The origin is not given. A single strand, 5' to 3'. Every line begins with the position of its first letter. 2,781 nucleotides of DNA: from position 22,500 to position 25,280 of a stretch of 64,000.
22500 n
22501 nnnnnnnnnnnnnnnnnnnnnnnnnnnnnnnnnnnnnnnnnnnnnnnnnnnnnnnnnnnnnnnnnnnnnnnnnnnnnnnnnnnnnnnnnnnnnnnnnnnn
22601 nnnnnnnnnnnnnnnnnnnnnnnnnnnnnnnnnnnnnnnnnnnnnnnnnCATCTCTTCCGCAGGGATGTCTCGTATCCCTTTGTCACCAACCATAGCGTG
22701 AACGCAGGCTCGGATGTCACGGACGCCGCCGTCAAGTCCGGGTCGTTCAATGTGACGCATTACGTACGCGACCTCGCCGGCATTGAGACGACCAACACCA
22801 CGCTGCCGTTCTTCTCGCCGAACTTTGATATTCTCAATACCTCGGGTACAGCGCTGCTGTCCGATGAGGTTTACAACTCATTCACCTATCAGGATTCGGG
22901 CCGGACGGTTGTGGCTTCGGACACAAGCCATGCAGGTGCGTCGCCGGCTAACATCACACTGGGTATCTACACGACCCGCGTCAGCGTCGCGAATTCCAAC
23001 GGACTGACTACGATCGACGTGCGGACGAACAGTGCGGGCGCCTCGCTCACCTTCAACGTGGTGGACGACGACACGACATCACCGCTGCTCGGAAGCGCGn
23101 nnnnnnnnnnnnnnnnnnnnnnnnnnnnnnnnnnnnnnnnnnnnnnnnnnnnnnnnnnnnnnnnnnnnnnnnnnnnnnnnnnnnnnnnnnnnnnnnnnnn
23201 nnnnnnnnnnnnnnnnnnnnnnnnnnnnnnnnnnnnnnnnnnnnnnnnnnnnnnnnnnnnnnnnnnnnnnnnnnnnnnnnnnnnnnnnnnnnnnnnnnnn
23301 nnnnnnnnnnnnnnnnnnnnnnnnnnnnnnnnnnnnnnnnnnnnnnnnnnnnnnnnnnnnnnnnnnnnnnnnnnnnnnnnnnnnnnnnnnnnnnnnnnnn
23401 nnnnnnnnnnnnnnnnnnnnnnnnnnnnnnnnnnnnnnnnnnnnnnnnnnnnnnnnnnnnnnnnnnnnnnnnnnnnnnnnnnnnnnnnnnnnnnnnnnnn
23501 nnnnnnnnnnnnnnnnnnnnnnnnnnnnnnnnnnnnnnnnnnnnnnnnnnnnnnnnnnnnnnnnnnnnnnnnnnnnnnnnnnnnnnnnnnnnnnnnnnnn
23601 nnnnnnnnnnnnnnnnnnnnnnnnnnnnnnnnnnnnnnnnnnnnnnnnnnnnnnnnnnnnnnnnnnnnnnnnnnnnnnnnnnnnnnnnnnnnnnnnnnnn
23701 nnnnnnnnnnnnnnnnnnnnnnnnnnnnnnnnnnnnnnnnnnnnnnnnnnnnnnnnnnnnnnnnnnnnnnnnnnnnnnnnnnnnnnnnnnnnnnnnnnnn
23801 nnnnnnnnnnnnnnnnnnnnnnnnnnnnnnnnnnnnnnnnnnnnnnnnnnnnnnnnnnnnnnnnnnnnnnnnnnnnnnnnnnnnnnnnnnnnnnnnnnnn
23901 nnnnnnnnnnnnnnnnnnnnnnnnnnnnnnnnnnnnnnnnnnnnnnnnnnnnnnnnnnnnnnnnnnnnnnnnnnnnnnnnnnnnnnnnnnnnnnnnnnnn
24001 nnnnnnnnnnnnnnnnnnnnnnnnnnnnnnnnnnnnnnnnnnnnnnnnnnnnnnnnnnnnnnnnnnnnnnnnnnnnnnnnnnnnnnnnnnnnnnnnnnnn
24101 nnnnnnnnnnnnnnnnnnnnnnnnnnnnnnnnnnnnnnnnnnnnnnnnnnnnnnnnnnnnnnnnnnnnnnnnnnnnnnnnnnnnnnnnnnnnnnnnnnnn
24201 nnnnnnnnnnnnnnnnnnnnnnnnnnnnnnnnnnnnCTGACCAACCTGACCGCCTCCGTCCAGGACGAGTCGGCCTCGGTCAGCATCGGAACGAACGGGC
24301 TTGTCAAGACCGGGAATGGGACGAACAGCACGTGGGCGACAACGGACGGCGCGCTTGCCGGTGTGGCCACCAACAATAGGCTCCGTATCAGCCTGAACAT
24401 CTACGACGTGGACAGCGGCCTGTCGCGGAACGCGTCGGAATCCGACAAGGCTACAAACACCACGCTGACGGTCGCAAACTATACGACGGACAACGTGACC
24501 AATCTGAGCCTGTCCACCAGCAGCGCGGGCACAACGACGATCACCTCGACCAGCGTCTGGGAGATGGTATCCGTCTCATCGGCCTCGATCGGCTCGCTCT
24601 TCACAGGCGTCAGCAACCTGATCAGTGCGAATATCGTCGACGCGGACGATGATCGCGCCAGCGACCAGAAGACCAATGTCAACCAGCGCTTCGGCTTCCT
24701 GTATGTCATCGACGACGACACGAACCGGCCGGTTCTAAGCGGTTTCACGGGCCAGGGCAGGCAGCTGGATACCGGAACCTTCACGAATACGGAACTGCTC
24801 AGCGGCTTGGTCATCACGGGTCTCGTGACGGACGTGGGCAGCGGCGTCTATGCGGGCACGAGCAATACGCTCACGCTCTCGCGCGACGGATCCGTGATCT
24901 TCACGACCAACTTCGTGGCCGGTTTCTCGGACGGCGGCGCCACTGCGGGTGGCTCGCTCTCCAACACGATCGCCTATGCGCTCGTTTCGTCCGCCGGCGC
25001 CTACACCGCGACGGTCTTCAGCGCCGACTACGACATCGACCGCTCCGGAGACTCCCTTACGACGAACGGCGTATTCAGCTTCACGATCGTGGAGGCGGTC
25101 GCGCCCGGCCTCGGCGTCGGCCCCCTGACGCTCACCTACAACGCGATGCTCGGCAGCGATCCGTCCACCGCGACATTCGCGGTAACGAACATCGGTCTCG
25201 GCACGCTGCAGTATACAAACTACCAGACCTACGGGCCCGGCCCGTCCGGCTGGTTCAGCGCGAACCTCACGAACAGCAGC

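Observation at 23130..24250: Complete double-HKD phospholipase-D/Nuc-family catalytic domain buried in the middle of a 7.3k-aa repeat protein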

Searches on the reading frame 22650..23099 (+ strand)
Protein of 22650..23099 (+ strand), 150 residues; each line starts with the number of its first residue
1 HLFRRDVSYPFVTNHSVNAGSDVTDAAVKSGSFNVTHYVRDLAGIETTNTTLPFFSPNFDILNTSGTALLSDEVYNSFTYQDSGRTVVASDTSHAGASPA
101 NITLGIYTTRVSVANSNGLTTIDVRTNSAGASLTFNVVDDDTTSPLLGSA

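Call 91: search_solved_structures(query=window:22650-23099:+, max_evalue=10)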
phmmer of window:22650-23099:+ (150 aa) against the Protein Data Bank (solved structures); distinct sequences matched with E-value up to 10: 2.
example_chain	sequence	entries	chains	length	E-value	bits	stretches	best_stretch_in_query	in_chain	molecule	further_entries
2yrf_A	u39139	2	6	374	0.63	13.4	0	38-62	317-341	Methylthioribose-1-phosphate isomerase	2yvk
6fwv_A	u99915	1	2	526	1.4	12.3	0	79-118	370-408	Collagen Adhesion protein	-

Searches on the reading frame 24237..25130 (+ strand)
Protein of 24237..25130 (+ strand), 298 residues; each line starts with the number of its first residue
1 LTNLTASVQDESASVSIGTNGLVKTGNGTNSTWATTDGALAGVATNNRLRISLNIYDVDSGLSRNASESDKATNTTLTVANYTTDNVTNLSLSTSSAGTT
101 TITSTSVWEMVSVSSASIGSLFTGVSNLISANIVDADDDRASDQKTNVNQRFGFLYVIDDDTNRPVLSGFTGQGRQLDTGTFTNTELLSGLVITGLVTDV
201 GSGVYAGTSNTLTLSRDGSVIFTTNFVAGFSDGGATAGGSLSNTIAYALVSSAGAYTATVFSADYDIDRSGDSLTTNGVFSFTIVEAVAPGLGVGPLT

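Call 92: search_solved_structures(query=window:24237-25130:+, max_evalue=10)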
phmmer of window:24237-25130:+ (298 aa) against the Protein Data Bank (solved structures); distinct sequences matched with E-value up to 10: 0.
